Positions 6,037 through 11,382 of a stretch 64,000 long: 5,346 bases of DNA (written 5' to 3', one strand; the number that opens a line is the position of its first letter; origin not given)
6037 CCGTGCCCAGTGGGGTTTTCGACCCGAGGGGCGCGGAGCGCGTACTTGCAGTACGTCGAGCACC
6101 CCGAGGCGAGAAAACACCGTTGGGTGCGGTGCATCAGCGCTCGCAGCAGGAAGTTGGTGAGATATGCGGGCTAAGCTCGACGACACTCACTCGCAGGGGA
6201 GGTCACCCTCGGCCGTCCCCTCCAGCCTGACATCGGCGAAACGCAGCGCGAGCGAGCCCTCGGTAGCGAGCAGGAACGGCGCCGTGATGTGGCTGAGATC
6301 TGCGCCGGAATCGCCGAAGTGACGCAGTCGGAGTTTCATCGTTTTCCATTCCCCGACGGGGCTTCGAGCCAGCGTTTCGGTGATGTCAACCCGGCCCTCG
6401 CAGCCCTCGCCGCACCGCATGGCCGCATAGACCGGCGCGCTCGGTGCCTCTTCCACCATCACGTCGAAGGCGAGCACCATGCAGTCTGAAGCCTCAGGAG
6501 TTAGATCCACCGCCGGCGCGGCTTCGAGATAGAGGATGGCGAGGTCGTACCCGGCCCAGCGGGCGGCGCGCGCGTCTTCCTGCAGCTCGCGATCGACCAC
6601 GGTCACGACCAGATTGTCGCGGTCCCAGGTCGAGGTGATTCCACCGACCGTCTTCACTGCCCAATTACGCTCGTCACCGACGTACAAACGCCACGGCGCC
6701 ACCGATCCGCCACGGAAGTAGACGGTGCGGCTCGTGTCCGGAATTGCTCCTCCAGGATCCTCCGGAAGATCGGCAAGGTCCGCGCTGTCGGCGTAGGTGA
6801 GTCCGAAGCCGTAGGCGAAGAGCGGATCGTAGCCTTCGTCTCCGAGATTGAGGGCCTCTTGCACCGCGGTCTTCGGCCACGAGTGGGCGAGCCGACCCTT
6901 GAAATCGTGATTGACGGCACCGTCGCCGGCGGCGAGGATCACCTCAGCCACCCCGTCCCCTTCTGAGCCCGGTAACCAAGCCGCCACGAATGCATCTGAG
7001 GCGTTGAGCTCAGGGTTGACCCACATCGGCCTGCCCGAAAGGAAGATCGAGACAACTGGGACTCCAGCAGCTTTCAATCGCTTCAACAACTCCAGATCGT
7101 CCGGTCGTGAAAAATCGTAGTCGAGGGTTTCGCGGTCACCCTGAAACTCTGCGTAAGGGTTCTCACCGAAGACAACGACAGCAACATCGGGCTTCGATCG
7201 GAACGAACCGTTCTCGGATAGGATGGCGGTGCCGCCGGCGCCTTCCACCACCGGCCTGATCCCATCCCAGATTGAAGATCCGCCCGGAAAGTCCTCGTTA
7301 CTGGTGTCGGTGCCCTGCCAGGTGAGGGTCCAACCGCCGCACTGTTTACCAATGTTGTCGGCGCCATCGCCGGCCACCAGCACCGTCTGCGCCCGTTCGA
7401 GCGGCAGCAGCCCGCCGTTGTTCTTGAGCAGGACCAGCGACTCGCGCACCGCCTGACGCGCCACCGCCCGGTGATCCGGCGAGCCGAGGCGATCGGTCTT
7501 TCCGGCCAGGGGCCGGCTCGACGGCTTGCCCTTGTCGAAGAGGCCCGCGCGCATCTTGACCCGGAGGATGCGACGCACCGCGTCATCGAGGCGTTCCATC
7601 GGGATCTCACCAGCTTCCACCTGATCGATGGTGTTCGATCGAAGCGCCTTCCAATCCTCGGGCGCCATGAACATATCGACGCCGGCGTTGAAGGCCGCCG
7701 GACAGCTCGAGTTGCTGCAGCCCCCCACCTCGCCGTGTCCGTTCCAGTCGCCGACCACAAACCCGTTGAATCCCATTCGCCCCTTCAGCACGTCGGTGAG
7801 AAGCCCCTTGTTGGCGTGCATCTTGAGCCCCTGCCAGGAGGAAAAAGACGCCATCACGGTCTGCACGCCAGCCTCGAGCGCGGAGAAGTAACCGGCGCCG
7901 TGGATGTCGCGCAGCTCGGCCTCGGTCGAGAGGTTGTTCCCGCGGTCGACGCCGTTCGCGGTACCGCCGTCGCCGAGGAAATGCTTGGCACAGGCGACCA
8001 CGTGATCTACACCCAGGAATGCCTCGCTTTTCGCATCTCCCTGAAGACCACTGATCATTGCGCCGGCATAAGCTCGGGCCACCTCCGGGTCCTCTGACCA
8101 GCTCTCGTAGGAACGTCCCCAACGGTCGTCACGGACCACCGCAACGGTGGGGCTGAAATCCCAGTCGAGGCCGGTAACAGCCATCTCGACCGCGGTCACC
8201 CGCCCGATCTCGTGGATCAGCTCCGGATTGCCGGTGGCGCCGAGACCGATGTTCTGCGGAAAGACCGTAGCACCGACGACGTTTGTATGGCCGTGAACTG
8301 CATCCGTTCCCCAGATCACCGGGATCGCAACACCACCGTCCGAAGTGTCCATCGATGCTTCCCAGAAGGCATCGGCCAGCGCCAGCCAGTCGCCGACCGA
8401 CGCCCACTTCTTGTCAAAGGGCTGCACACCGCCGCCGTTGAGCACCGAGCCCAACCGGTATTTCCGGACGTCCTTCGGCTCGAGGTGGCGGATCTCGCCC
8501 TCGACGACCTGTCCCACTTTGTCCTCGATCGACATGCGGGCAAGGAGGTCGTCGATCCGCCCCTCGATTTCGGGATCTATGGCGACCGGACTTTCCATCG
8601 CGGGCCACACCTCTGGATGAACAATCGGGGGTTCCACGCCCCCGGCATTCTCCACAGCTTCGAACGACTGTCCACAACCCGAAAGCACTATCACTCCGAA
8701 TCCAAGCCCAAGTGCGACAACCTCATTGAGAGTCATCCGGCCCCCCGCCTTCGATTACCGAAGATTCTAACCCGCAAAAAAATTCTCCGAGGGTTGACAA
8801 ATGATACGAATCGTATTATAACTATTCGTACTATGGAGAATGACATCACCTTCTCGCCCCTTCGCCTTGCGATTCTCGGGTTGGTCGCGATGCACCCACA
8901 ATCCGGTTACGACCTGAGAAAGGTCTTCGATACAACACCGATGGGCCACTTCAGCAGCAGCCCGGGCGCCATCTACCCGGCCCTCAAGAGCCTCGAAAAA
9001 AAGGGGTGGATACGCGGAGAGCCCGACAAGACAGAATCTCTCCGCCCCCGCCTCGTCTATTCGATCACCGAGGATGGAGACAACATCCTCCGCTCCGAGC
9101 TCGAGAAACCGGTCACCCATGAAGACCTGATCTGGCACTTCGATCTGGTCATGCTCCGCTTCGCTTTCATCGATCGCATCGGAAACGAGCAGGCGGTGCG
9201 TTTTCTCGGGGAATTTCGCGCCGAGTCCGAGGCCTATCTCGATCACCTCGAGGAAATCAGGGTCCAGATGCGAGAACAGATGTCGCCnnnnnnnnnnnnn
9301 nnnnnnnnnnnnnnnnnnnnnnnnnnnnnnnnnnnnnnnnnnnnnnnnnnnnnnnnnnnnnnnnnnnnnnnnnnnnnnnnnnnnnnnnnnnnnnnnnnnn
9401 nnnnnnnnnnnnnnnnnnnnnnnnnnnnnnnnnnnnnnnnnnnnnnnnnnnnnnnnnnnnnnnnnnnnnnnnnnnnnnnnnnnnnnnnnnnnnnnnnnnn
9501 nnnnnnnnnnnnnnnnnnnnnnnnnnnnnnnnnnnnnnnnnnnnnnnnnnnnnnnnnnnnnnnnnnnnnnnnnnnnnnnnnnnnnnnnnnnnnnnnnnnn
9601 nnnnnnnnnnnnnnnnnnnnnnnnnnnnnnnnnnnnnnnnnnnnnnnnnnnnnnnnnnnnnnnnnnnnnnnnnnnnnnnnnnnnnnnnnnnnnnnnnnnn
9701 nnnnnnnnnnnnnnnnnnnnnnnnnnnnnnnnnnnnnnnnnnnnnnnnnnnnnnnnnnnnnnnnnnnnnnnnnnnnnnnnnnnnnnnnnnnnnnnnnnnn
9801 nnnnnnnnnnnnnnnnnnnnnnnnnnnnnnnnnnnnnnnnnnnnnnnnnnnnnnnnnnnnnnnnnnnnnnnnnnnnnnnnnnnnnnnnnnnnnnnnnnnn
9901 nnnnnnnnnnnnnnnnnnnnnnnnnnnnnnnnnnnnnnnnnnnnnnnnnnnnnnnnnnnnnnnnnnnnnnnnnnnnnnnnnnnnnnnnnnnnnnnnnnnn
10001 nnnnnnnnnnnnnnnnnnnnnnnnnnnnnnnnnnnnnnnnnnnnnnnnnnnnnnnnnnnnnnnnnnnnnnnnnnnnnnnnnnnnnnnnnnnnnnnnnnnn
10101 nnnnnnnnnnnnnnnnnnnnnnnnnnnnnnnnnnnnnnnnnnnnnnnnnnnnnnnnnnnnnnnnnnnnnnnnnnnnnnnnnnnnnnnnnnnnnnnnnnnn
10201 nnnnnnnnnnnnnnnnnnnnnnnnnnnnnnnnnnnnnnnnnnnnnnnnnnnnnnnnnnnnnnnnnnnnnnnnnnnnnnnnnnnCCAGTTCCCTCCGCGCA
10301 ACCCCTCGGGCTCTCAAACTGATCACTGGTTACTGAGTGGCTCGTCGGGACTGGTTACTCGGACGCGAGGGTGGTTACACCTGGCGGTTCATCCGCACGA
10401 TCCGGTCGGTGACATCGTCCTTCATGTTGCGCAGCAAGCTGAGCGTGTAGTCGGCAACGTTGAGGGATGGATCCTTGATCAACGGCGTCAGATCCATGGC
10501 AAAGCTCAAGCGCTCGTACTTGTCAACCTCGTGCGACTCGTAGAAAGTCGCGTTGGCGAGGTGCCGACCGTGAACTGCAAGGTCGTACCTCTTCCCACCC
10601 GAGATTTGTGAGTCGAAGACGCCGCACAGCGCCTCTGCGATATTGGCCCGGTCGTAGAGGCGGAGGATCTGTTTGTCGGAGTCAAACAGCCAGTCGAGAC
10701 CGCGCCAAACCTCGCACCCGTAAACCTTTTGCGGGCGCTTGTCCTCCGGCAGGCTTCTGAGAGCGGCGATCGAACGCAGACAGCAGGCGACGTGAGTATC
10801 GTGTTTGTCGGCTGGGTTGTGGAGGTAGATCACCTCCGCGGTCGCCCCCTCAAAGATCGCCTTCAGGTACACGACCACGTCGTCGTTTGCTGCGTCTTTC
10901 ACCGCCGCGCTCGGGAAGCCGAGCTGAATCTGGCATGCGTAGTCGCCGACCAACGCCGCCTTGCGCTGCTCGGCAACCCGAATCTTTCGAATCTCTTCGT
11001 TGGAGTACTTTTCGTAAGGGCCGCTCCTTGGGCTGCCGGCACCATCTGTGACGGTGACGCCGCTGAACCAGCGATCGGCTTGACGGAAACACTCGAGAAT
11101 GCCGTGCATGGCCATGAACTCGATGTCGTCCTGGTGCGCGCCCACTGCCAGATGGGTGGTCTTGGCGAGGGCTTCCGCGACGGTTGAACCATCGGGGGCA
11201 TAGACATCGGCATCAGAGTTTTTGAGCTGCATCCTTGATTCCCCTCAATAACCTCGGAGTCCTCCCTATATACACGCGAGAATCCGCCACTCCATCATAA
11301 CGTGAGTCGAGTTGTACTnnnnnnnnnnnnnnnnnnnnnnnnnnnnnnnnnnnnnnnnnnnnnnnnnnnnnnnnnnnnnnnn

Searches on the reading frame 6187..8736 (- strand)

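Call 100: search_protein_families(library=pfam, proteins=[window:6187-8736:-], max_evalue=0.000001)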
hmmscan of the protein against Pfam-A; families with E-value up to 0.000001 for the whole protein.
window:6187-8736:- (849 aa): 3 families
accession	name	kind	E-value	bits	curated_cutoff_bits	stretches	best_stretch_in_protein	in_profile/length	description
PF00933.27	Glyco_hydro_3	-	1.6e-81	274.7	27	1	70-393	2-316/316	Glycosyl hydrolase family 3 N terminal domain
PF18559.7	Exop_C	-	1.1e-38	132.9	26.1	1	680-838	1-155/155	Galactose-binding domain-like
PF01915.27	Glyco_hydro_3_C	-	6.4e-32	111.6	31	1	434-648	1-200/200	Glycosyl hydrolase family 3 C-terminal domain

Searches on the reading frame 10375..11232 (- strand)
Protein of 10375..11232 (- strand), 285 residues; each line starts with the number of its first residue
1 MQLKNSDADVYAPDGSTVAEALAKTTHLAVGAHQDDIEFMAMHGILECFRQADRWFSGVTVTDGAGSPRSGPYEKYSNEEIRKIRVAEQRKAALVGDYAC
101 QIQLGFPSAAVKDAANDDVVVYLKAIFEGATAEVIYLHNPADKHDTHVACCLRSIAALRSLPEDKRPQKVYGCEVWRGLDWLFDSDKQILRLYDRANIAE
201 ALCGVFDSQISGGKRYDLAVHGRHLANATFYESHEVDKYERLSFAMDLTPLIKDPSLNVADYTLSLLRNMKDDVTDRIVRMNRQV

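Call 100: search_protein_families(library=pfam, proteins=[window:10375-11232:-], max_evalue=0.000001)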
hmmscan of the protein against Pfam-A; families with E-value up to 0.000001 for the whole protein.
window:10375-11232:- (285 aa): 1 family
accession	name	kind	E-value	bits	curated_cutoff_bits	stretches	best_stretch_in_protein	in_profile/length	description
PF02585.22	PIG-L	-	5.2e-14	53.3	28.2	1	28-150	1-121/129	GlcNAc-PI de-N-acetylase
